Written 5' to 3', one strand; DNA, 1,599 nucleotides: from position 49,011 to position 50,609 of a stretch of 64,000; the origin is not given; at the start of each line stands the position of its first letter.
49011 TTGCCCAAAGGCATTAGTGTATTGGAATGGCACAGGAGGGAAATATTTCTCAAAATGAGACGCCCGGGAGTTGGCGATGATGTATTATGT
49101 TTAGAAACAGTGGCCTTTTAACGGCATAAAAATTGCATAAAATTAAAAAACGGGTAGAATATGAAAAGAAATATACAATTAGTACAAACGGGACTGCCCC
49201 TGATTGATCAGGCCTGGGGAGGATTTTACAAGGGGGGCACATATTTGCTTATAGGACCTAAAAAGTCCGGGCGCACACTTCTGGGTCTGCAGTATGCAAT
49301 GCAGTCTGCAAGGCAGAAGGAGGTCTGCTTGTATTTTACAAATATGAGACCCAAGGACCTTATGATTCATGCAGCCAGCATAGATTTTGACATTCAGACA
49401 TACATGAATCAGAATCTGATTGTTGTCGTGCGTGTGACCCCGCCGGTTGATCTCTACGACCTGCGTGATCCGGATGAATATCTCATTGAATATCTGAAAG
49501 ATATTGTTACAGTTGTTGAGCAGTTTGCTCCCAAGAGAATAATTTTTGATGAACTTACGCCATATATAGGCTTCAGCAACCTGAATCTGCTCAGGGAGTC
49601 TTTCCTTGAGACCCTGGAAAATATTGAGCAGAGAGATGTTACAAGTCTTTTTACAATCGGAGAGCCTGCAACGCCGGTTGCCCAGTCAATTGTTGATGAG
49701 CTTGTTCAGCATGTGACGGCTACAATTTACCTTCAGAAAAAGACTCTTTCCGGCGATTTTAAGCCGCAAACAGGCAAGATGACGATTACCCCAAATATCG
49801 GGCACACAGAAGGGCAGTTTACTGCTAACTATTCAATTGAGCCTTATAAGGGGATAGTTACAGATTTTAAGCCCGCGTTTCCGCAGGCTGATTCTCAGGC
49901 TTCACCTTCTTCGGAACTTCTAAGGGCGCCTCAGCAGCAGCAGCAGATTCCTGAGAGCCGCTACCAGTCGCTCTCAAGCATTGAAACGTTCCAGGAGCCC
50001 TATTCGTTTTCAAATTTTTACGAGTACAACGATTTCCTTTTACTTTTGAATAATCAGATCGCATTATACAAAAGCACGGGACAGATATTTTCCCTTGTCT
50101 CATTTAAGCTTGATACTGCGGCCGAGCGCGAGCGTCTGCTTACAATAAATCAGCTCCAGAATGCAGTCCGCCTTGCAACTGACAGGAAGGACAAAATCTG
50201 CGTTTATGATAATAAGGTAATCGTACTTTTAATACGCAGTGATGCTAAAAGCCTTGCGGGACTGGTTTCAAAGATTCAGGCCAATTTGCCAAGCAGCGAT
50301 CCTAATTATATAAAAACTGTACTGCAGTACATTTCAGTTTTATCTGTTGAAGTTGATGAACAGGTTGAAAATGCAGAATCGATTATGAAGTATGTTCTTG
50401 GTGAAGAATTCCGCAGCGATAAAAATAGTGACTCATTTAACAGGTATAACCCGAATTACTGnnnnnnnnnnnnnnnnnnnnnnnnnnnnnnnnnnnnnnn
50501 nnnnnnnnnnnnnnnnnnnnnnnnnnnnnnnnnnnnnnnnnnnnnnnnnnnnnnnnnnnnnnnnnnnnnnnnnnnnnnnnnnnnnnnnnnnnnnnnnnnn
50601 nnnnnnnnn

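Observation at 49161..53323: Translationally coupled pair: doubly degenerate RecA/KaiC-like + GGDEF-like cytosolic protein with a 953-aa TPR/beta-barrel outer-membrane protein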

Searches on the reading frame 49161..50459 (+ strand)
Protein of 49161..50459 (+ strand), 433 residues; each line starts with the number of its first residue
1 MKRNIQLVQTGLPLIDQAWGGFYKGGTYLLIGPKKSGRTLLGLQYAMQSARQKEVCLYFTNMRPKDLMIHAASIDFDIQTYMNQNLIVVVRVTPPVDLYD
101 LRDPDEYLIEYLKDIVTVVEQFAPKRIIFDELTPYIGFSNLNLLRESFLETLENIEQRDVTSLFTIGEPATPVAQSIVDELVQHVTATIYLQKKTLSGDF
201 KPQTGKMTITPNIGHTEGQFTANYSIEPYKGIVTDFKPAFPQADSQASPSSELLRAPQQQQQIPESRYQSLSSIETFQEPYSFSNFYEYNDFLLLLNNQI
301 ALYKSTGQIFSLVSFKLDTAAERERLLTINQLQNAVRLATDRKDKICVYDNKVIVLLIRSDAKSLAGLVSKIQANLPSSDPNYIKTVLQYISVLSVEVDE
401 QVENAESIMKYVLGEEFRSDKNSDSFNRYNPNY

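Call 3: search_protein_families(library=pfam, proteins=[window:49161-50459:+], max_evalue=1)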
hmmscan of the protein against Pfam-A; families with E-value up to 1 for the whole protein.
window:49161-50459:+ (433 aa): 5 families
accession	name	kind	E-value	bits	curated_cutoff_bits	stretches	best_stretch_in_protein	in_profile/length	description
PF06745.19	ATPase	-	4.6e-23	82.2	26.6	1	8-198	1-194/231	KaiC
PF00006.31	ATP-synt_ab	-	0.033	14.3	29.5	0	147-199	147-201/213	ATP synthase alpha/beta family, nucleotide-binding domain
PF13481.12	AAA_25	-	0.12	12.5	27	1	13-137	20-157/195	AAA domain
PF03796.21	DnaB_C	-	0.13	12.1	27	1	8-79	2-75/255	DnaB-like helicase C terminal domain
PF00154.27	RecA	-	0.15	11.9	27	1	3-60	28-87/262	recA bacterial DNA recombination protein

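Call 4: search_protein_families(library=ncbifam, proteins=[window:49161-50459:+], max_evalue=1)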
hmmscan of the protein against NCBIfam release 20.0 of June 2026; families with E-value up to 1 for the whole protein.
window:49161-50459:+ (433 aa): 9 families
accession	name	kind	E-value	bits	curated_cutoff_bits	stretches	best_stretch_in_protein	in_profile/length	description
NF006799.0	PRK09302.1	equivalog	6.7e-16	57.9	408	1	6-200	253-441/515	circadian clock protein KaiC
TIGR03880.1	KaiC_arch_3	hypoth_equivalog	2.7e-09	36.9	249.45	1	19-166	10-151/224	KaiC domain-containing protein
TIGR02655.1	circ_KaiC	equivalog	8.3e-08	31.3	546.25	1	8-192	245-423/484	circadian clock protein KaiC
TIGR03881.1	KaiC_arch_4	hypoth_equivalog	2e-05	24.4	247.8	1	8-91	3-88/231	KaiC domain-containing protein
TIGR03600.1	phage_DnaB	exception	0.0091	15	498.65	1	8-66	177-237/421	phage replicative helicase, DnaB family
TIGR03878.1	thermo_KaiC_2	hypoth_equivalog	0.011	15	232.2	1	30-135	41-143/259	KaiC domain-containing protein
TIGR03877.1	thermo_KaiC_1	hypoth_equivalog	0.013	15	307.25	1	5-120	1-117/238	KaiC domain-containing protein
NF004629.0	PRK05973.1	equivalog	0.021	13.8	156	1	25-81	63-121/237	DNA helicase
NF006861.0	PRK09361.1-1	equivalog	0.12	11.8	278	1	7-59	4-57/235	DNA repair and recombination protein RadB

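Call 6: find_homologous_proteins(query=window:49161-50459:+)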
Query window:49161-50459:+ (433 aa): 1150 proteins with E <= 0.001 among 8000 candidates; the best 120 are listed.
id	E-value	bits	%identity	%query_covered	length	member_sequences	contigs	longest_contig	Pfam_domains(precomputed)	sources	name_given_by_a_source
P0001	1.1e-282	955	100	100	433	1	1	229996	PF06745.20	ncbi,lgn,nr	ncbi:MAG TPA: ATPase domain-containing protein [Ignavibacteriales bacterium]|nr:ATPase domain-contai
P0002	1.0e-252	856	91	100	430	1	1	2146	PF06745.20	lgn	-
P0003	2.7e-249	845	88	100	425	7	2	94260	PF06745.20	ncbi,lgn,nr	ncbi:MAG TPA: ATPase domain-containing protein [Ignavibacteriales bacterium]|nr:ATPase domain-contai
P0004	8.9e-249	843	88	100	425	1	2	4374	PF06745.20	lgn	-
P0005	1.5e-248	842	88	100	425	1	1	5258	PF06745.20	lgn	-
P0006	9.8e-246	833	88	100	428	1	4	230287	PF06745.20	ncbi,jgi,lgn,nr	ncbi:MAG: hypothetical protein HF314_13005 [Ignavibacteria bacterium]|jgi:circadian clock protein Ka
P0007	2.6e-245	832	87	100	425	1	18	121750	PF06745.20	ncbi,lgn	ncbi:MAG: RAD55 family ATPase [Syntrophomonadaceae bacterium]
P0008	6.6e-232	787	86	96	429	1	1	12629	PF06745.20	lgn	-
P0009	1.1e-213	728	77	99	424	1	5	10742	PF06745.20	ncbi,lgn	ncbi:MAG: RAD55 family ATPase [Ignavibacteriales bacterium]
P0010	9.3e-206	701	71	100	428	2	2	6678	PF06745.20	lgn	-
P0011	4.8e-201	686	72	100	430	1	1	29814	PF06745.20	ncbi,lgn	ncbi:MAG: RAD55 family ATPase [Bacillota bacterium]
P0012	3.1e-200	683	70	100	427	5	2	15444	PF06745.20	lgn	-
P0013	8.5e-197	672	70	100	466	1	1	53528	PF06745.20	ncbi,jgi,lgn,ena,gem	ncbi:MAG: RAD55 family ATPase [Ignavibacteria bacterium]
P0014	1.1e-196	672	68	100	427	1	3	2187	PF06745.20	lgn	-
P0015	1.8e-195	667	70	98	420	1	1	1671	PF06745.20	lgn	-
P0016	4.5e-194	663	68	99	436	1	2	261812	PF06745.20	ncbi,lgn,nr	ncbi:MAG: RAD55 family ATPase [Ignavibacteriales bacterium]|nr:RAD55 family ATPase [Ignavibacteriale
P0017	3.8e-193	660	69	99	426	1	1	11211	PF06745.20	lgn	-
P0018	8.9e-191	652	68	99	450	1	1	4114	PF06745.20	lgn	-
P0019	2.5e-190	651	68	99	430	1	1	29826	PF06745.20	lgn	-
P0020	9.4e-189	645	68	99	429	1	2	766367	PF06745.20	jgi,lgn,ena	-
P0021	2.5e-187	641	66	99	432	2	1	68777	PF06745.20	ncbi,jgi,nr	ncbi:MAG: hypothetical protein C4539_07595 [Ignavibacteriales bacterium]|nr:MAG: hypothetical protei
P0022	3.5e-186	637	66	99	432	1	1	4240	PF06745.20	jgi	-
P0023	3.7e-186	637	65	99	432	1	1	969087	PF06745.20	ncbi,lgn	-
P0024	5.3e-186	636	66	99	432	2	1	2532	PF06745.20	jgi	-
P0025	5.7e-186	636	67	99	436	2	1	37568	PF06745.20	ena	-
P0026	1.0e-185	635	65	99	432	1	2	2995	PF06745.20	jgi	-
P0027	6.7e-185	633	66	99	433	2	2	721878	PF06745.20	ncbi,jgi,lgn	-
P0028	4.1e-184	630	65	99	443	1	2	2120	PF06745.20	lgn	-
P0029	1.2e-183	629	64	99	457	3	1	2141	PF06745.20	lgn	-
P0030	5.1e-182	623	66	99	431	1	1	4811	PF06745.20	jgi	jgi:circadian clock protein KaiC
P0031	1.5e-179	615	67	99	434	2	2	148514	PF06745.20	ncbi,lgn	ncbi:MAG: RAD55 family ATPase [Bacteroidota bacterium]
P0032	2.4e-179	614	83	81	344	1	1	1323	PF06745.20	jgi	-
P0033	1.9e-176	605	61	99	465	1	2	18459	PF06745.20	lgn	-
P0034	5.9e-172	590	63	99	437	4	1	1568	PF06745.20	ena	-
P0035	3.3e-170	584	62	97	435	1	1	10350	PF06745.20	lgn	-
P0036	5.8e-170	584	62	97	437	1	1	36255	PF06745.20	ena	-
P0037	1.3e-169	582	62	97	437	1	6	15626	PF06745.20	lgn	-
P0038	1.4e-169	582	62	96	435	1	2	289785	PF06745.20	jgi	jgi:circadian clock protein KaiC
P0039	7.4e-167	573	61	96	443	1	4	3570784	PF06745.20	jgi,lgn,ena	-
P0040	1.6e-164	566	61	97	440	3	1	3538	PF06745.20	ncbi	-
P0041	1.6e-164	566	61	98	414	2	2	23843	PF06745.20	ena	-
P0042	2.1e-163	562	60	97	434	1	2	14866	PF06745.20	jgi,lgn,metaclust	jgi:KaiC/GvpD/RAD55 family RecA-like ATPase|metaclust:\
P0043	7.8e-162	557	58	99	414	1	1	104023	PF06745.20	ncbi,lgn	-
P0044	2.3e-161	555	59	98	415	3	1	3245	PF06745.20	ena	-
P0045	6.0e-161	554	60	95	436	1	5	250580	PF06745.20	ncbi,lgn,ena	-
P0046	1.1e-160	553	59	96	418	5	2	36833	PF06745.20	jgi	jgi:circadian clock protein KaiC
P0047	1.8e-160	552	59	97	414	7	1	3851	PF06745.20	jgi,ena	-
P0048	2.4e-160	552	60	95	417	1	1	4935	PF06745.20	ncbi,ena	-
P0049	4.1e-160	551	58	100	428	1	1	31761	PF06745.20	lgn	-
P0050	5.2e-160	551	60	99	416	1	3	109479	PF06745.20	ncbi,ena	-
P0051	1.3e-159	549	58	98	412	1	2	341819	PF06745.20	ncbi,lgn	-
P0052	2.3e-159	549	60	96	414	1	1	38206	PF06745.20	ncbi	-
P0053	2.6e-159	548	59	99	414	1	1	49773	PF06745.20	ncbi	ncbi:MAG: RAD55 family ATPase [Ignavibacteriaceae bacterium]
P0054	2.7e-159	548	58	98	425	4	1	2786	PF06745.20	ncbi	-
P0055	4.2e-159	548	57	99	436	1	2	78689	PF06745.20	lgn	-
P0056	4.9e-159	548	60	96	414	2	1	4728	PF06745.20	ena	-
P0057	6.3e-159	547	58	98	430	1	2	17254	PF06745.20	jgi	jgi:KaiC/GvpD/RAD55 family RecA-like ATPase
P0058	6.3e-159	547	59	97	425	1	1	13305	PF06745.20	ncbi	-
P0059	1.3e-158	546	57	100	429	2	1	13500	PF06745.20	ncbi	-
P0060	1.8e-158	546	58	96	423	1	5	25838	PF06745.20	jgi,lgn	-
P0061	2.6e-158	545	59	96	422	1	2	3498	PF06745.20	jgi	jgi:circadian clock protein KaiC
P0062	3.1e-158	545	60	95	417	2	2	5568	PF06745.20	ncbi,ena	-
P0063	5.0e-158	544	56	98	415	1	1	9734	PF06745.20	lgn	-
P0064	5.4e-158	544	59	96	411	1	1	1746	PF06745.20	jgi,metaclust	metaclust:\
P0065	6.1e-158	544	59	96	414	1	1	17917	PF06745.20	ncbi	-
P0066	9.7e-158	543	57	98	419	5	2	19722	PF06745.20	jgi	jgi:circadian clock protein KaiC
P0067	1.0e-157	543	57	99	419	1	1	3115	PF06745.20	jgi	jgi:circadian clock protein KaiC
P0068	1.4e-157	543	58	96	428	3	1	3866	PF06745.20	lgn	-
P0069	1.5e-157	543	59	96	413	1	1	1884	PF06745.20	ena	-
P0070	1.5e-157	543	59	96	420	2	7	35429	PF06745.20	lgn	-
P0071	1.6e-157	543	57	97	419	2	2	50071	PF06745.20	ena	-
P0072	1.6e-157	543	56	97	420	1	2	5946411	PF06745.20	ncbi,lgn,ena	-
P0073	1.7e-157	542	57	100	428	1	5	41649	PF06745.20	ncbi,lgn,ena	-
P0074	1.8e-157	542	58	96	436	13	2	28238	PF06745.20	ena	-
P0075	1.9e-157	542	57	96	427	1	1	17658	PF06745.20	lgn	-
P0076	1.9e-157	542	59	95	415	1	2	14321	PF06745.20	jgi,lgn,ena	-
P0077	2.2e-157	542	58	97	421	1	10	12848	PF06745.20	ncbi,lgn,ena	-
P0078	3.6e-157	541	57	98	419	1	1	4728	PF06745.20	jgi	jgi:KaiC/GvpD/RAD55 family RecA-like ATPase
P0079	3.6e-157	541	57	99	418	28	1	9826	PF06745.20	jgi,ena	-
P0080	5.7e-157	541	56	97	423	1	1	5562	PF06745.20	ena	-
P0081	7.2e-157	540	58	99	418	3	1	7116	PF06745.20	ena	-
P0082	7.4e-157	540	59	96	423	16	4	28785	PF06745.20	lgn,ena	-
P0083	8.0e-157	540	57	98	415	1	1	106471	PF06745.20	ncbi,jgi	jgi:circadian clock protein KaiC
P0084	8.1e-157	540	57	98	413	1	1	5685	PF06745.20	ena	-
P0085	8.8e-157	540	58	96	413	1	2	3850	PF06745.20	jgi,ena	-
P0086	1.3e-156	540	56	98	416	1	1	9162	PF06745.20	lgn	-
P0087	1.5e-156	539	59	98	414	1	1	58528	PF06745.20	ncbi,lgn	-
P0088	1.9e-156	539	58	95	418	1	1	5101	PF06745.20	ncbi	-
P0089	2.8e-156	538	55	97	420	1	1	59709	PF06745.20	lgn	-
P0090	3.2e-156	538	57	98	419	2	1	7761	PF06745.20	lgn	-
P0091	3.5e-156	538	58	96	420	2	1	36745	PF06745.20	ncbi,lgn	-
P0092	3.8e-156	538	56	96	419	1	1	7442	PF06745.20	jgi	jgi:circadian clock protein KaiC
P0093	5.7e-156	537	56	97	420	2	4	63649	PF06745.20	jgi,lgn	jgi:circadian clock protein KaiC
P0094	6.3e-156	537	58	96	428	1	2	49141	PF06745.20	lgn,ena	-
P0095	7.9e-156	537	59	99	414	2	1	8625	PF06745.20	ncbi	ncbi:MAG: RAD55 family ATPase [Ignavibacteriaceae bacterium]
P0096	7.9e-156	537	57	95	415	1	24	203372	PF06745.20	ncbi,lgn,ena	-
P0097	7.9e-156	537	58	95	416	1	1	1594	PF06745.20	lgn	-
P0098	9.3e-156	537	56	97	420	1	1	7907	PF06745.20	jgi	jgi:circadian clock protein KaiC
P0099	9.8e-156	537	58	96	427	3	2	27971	PF06745.20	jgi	-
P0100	1.0e-155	537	58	96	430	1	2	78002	PF06745.20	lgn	-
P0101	1.1e-155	536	58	96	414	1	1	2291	PF06745.20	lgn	-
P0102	1.4e-155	536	57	96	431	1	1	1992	PF06745.20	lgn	-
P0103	1.4e-155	536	57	96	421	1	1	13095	PF06745.20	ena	-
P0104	1.6e-155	536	57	98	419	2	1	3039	PF06745.20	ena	-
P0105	1.6e-155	536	57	96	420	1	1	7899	PF06745.20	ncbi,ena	-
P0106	1.9e-155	536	57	96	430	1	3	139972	PF06745.20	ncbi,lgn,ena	-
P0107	2.1e-155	536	58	99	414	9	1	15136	PF06745.20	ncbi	-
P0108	2.5e-155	535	57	100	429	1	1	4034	PF06745.20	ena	-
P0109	2.7e-155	535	56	99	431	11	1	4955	PF06745.20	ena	-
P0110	3.1e-155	535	57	97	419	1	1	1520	PF06745.20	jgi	jgi:KaiC/GvpD/RAD55 family RecA-like ATPase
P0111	3.3e-155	535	57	96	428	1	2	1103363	PF06745.20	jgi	-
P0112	4.4e-155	534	57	96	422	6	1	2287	PF06745.20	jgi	-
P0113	4.9e-155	534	57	96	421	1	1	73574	PF06745.20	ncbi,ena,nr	ncbi:MAG: RAD55 family ATPase [Ignavibacteriaceae bacterium]|nr:RAD55 family ATPase [Ignavibacteriac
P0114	5.2e-155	534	59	99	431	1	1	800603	PF06745.20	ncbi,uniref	ncbi:RAD55 family ATPase [Melioribacteraceae bacterium 4301-Me]|uniref:RAD55 family ATPase n=1 Tax=P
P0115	5.5e-155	534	57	100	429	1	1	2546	PF06745.20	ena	-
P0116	5.5e-155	534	57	96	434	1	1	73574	PF06745.20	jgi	-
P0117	5.5e-155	534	57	96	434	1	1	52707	PF06745.20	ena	-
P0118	6.2e-155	534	57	96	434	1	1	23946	PF06745.20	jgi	jgi:circadian clock protein KaiC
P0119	7.0e-155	534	56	97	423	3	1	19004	PF06745.20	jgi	jgi:KaiC/GvpD/RAD55 family RecA-like ATPase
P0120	9.4e-155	533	57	96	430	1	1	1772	PF06745.20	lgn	-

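Call 13: find_related_loci(query=A1, collection=genome_contigs, flank=10000)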
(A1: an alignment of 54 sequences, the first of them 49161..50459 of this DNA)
Query A1 (433 aa) in genome_contigs; peptide patterns used: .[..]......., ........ (x = any residue, [..] = any of these).
321 stretches matched a pattern; 299 encode a relative of the query (tblastn E <= 1e-3); the best 80 are kept; 79 distinct loci.
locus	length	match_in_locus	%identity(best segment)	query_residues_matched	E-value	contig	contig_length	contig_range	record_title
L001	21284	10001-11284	88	1-432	0e+0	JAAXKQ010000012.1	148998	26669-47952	MAG: Ignavibacteria bacterium isolate bin-C14 NODE_31_length_148998_cov_15.853582, whole genome shotgun sequence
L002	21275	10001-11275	87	1-432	0e+0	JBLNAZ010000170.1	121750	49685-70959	MAG: Syntrophomonadaceae bacterium isolate MAG164 PRJNA951521_bin24_renamed_169, whole genome shotgun sequence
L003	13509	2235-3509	87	1-432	0e+0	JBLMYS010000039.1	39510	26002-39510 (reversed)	MAG: Acidobacteriota bacterium isolate MAG223 PRJNA951521_bin78_renamed_38, whole genome shotgun sequence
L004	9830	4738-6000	77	1-429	0e+0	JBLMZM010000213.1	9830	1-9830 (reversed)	MAG: Ignavibacteriales bacterium isolate MAG203 PRJNA951521_bin6_renamed_220, whole genome shotgun sequence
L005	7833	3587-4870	72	1-431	0e+0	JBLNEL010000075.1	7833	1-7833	MAG: Bacillota bacterium isolate MAG74 PRJNA889980_bin13_renamed_74, whole genome shotgun sequence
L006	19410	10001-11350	70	1-431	0e+0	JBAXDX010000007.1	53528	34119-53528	MAG: Ignavibacteria bacterium isolate ELA230 MAG230_7, whole genome shotgun sequence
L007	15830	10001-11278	70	1-431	0e+0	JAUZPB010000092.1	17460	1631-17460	MAG: Bacteroidota bacterium isolate bin209(16d) DJANOAMP_92, whole genome shotgun sequence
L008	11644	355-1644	66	1-430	0e+0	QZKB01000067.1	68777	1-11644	MAG: Ignavibacteriales bacterium isolate SURF_24 Ga0104751_1000461, whole genome shotgun sequence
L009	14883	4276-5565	66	1-430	0e+0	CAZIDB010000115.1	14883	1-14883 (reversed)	MAG TPA_asm: uncultured Melioribacter sp. isolate binchicken_co20_358 genome assembly, contig: NODE_7582_length_14883_co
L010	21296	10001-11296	67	1-430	0e+0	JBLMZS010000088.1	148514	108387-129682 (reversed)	MAG: Bacteroidota bacterium isolate MAG197 PRJNA951521_bin54_renamed_87, whole genome shotgun sequence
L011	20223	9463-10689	60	1-421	2e-171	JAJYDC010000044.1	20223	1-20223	MAG: Bacteroidetes bacterium isolate BP9.bin83 NODE_4868_length_20223_cov_3.646198, whole genome shotgun sequence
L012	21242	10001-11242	60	1-427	3e-170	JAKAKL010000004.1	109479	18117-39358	MAG: Bacteroidetes bacterium isolate WY4.bin70 NODE_186_length_109479_cov_2.368077, whole genome shotgun sequence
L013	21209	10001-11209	60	1-412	1e-169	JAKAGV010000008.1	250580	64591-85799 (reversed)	MAG: Bacteroidetes bacterium isolate WY2.bin67 NODE_40_length_250580_cov_16.460545, whole genome shotgun sequence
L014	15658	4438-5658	60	1-415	1e-169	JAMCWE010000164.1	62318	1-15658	MAG: Bacteroidetes bacterium isolate FK_Sedi_B_Bin.66 NODE_1104_length_62318_cov_9.72227, whole genome shotgun sequence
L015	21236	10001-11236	58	1-426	2e-168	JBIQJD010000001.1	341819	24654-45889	MAG: Ignavibacteriales bacterium isolate mag.122f NODE_13_length_341819, whole genome shotgun sequence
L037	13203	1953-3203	56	1-429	3e-163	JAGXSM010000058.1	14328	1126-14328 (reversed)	MAG: Melioribacter sp. isolate CROMO_A_200 c_000000282291, whole genome shotgun sequence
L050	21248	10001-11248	57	3-416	3e-161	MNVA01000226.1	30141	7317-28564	MAG: Ignavibacteria bacterium CG1_02_37_35 cg1_0.2_scaffold_1123_c, whole genome shotgun sequence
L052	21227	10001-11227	57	1-419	9e-161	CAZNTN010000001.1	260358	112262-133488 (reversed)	MAG TPA_asm: uncultured Melioribacter sp. isolate binchicken_co266_264 genome assembly, contig: NODE_76_length_260358_co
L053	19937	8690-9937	57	1-416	1e-160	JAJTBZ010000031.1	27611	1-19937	MAG: Ignavibacteria bacterium isolate MH_R2_21 k141_36661, whole genome shotgun sequence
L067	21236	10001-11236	55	1-431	4e-159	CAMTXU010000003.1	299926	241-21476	MAG: uncultured Ignavibacteriae bacterium isolate G04_MAG_00033 genome assembly, contig: G04_MAG_00033_000000000001, who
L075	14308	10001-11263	55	5-418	8e-158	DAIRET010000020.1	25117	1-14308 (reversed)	MAG TPA_asm: Ignavibacteriaceae bacterium isolate CTOTU18356 NODE_2005_length_25117_cov_5.325872, whole genome shotgun s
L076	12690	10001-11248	55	1-429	4e-157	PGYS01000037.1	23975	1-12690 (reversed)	MAG: Ignavibacteriae bacterium HGW-Ignavibacteriae-3 bjp_ig2158_scaffold_782, whole genome shotgun sequence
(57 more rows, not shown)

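Call 17: predict_structure(alignment_id=A1)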
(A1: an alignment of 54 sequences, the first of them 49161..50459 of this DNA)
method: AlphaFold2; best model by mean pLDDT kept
length: 433 residues; sequences in the alignment: 54
mean_pLDDT: 71.0   pTM: 0.51
mean pLDDT of the five models: 71.0, 69.8, 67.3, 65.4, 64.7
residues with pLDDT >= 90: 45; 70-90: 223; 50-70: 89; < 50: 76
segments of 3 or more residues with pLDDT < 50: 1-3, 197-200, 239-282, 416-433
pLDDT, mean of each block of 10 residues (from residue 1): 64 81 88 71 76 62 56 52 55 51 67 75 74 61 83 85 81 77 88 59 77 70 78 65 36 43 40 36 71 90 87 91 88 90 89 87 80 90 88 87 86 57 33 33
secondary structure, 60 per line:
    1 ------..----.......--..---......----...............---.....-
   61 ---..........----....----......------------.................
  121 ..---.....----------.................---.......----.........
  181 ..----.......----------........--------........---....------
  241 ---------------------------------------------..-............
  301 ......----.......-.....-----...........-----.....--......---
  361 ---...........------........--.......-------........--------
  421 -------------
elements in order: H13-19 E27-32 H37-51 E55-59 H64-73 H78-81 E86-91 H104-122 E126-130 H141-157 E161-167 H172-182 E187-193 E204-211 E220-227 E231-234 H289-306 E311-317 H319-323 H329-339 E345-349 E352-357 H364-374 H381-388 E391-397 H405-412
